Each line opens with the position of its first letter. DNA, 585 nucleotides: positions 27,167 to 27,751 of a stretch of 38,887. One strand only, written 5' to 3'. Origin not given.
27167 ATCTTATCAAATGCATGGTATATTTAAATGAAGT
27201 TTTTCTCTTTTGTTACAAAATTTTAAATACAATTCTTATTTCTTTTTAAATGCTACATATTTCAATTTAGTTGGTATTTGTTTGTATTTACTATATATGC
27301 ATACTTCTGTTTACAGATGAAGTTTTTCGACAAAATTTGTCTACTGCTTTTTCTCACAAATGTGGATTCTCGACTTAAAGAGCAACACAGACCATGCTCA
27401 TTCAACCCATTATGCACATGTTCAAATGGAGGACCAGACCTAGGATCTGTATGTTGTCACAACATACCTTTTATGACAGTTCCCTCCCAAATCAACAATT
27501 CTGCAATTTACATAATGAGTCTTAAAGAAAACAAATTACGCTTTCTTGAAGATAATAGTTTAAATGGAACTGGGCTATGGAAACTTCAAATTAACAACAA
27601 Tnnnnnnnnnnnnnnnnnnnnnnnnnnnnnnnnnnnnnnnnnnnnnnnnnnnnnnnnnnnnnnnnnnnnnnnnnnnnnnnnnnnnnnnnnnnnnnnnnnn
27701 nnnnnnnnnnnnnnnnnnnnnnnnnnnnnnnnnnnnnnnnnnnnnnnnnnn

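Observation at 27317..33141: Apparently complete chaoptin orthologue with LRRCT cap and a GPI-signal-like tail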

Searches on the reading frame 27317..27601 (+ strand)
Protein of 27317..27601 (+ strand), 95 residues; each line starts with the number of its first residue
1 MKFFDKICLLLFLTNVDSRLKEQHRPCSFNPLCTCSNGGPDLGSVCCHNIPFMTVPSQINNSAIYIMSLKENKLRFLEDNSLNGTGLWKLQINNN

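Call 36: search_protein_families(library=pfam, max_evalue=10, proteins=[window:27317-27601:+])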
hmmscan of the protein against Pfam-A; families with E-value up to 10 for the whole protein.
seq(95 aa): 0 families
